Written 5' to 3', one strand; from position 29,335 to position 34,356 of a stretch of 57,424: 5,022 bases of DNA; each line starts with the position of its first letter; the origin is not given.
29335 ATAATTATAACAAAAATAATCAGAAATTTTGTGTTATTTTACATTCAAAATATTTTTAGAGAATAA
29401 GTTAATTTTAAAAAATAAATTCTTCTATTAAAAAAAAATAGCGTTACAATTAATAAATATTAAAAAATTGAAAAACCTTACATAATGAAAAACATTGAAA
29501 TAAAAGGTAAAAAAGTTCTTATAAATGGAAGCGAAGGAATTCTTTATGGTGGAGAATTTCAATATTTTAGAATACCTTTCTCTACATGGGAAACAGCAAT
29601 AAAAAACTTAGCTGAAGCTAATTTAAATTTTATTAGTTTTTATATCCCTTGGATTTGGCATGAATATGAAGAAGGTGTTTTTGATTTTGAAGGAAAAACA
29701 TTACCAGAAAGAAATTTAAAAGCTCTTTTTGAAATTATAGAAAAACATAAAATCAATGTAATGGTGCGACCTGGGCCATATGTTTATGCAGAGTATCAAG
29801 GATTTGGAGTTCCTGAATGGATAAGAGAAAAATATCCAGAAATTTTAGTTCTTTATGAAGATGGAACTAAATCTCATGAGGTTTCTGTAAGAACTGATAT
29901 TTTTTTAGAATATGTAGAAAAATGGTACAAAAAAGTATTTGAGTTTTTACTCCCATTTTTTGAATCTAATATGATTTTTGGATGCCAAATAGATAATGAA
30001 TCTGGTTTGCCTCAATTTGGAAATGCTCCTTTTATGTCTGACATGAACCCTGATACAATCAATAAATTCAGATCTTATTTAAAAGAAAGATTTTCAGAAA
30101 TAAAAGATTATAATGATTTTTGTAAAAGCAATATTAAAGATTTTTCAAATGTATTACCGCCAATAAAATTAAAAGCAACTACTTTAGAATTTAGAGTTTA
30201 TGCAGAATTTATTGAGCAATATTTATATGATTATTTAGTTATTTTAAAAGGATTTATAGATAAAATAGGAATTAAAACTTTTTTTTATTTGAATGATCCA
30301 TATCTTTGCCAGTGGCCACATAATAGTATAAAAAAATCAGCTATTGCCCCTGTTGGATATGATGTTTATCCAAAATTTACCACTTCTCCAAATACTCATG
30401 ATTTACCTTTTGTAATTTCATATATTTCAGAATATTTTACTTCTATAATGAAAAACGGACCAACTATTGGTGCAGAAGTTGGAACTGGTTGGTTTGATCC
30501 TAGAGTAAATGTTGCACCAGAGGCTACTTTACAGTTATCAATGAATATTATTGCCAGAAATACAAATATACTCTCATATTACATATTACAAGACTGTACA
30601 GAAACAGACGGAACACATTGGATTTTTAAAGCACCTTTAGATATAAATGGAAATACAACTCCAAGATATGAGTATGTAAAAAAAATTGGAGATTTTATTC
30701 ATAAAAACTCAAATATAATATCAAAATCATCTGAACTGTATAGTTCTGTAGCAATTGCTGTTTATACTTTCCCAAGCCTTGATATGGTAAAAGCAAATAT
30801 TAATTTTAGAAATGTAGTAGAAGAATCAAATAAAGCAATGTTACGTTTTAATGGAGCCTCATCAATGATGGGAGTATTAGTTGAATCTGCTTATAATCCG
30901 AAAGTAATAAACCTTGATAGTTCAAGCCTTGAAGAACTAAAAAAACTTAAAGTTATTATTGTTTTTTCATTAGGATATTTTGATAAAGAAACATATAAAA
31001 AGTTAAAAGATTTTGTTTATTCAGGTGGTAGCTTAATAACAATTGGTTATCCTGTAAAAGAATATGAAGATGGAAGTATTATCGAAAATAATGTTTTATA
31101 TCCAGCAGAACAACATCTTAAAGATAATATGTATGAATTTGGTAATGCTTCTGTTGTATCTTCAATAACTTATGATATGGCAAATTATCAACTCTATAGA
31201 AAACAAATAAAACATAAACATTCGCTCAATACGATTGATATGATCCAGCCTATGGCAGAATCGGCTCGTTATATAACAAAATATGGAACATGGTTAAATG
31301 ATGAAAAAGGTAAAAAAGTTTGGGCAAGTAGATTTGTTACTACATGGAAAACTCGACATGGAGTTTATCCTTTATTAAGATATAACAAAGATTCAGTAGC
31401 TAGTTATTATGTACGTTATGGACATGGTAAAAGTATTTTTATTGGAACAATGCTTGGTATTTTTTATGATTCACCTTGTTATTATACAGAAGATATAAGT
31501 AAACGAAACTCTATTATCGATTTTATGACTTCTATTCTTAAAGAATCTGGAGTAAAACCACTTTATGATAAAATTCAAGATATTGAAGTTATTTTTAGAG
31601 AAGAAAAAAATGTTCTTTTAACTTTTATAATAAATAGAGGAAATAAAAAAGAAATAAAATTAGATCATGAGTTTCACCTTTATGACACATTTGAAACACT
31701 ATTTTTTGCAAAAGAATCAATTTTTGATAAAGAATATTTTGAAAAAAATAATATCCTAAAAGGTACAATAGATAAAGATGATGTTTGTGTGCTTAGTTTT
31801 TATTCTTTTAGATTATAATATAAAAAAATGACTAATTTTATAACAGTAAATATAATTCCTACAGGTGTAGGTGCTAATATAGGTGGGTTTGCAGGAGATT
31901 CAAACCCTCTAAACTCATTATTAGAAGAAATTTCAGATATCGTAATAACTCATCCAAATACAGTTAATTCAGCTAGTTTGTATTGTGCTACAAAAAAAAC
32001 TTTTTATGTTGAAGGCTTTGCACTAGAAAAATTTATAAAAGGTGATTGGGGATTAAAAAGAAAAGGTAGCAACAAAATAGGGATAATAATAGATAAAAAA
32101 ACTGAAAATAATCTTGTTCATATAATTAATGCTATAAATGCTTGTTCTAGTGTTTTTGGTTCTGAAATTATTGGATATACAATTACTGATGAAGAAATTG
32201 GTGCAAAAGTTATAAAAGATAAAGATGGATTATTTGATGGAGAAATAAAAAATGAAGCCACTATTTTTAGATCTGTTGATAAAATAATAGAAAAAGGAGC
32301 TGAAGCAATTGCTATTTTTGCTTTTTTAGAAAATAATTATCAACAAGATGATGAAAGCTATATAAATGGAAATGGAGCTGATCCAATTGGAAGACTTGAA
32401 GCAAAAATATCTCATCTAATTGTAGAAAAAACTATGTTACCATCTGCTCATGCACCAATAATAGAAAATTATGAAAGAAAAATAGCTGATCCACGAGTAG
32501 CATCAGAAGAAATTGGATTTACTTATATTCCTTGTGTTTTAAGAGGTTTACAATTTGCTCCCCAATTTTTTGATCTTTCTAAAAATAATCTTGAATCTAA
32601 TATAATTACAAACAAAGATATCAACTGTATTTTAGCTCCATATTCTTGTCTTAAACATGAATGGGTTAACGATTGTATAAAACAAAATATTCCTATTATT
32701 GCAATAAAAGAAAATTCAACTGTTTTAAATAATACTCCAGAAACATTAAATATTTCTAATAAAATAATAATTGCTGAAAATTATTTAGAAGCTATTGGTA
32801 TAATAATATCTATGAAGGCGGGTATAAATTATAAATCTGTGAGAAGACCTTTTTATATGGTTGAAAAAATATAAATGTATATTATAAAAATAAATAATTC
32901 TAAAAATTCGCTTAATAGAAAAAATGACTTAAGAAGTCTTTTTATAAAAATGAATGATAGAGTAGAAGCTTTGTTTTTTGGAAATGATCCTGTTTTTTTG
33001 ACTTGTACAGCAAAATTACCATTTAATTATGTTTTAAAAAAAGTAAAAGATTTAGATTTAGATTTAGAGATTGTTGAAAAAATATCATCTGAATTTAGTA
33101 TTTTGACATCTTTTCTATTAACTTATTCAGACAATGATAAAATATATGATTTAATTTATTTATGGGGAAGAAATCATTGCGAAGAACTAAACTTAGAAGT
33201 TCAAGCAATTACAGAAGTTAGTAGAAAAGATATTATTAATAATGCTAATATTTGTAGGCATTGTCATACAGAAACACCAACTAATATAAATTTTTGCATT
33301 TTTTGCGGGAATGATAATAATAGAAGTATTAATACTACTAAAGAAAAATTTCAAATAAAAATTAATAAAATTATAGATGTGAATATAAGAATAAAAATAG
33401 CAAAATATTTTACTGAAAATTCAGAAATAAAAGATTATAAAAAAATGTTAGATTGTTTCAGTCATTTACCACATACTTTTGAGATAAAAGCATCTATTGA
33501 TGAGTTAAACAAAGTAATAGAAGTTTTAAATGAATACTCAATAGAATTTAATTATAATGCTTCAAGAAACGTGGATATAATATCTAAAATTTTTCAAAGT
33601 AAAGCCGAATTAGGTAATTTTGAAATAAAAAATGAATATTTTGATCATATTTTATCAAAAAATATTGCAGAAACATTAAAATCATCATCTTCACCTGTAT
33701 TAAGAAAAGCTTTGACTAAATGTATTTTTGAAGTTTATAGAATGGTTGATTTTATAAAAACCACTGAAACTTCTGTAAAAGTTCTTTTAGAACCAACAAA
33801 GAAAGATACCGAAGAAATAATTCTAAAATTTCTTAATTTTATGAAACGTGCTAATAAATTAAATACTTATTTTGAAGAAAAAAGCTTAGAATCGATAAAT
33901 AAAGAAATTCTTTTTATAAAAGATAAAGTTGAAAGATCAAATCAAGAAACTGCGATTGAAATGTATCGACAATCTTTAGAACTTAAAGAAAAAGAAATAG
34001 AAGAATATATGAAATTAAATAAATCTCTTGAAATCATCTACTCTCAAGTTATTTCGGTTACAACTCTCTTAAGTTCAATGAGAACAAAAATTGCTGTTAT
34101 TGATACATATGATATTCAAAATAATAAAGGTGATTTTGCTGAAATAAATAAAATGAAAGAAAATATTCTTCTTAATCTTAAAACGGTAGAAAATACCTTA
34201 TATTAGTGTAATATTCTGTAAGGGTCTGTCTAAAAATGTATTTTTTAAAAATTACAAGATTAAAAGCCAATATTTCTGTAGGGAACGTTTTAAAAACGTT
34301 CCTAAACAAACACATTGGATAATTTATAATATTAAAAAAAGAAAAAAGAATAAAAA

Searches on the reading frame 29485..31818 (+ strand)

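Call 8: search_protein_families(library=pfam, proteins=[window:29485-31818:+], max_evalue=0.001)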
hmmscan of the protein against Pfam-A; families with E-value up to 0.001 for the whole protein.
window:29485-31818:+ (777 aa): 4 families
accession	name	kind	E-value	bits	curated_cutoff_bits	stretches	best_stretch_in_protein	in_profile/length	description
PF01301.25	Glyco_hydro_35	-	6.3e-29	102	27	1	11-184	2-160/319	Glycosyl hydrolases family 35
PF02449.21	Glyco_hydro_42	-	7.1e-22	78.7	21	1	28-402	5-370/376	Beta-galactosidase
PF22369.2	GLMA_2nd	-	2.1e-08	34.4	27.7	1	463-521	24-82/138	GLMA-like, second domain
PF09822.16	ABC_transp_aux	-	0.00096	18.9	34.7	0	458-530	18-90/288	ABC-type uncharacterized transport system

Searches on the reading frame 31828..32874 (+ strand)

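Call 49: search_protein_families(library=pfam, proteins=[window:31828-32874:+], max_evalue=0.0001)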
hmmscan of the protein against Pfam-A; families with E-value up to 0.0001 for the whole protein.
window:31828-32874:+ (348 aa): 1 family
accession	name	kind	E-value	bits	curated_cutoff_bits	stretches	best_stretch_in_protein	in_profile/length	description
PF11805.13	DUF3326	-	2.1e-96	323.3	25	1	6-338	2-336/337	Protein of unknown function (DUF3326)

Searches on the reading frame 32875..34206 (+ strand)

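Call 49: search_protein_families(library=pfam, proteins=[window:32875-34206:+], max_evalue=0.0001)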
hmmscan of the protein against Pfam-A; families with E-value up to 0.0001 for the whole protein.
window:32875-34206:+ (443 aa): 0 families

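Call 64: search_protein_families(library=pfam, proteins=[window:32875-34206:+], max_evalue=0.5)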
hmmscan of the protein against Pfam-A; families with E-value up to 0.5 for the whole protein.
window:32875-34206:+ (443 aa): 4 families
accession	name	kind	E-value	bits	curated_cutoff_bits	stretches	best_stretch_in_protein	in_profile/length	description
PF13240.11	Zn_Ribbon_1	-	0.00089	19.4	25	1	127-146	2-21/23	zinc-ribbon domain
PF17032.10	Zn_ribbon_15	-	0.001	20.2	28.9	1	122-145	50-73/73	zinc-ribbon family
PF23246.1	CC_CDK5RAP2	-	0.0051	17.4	27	1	332-393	8-75/125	CDK5 regulatory subunit-associated protein 2-like, coiled coil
PF12773.13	DZR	-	0.021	15.4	27.3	1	124-145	24-45/45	Double zinc ribbon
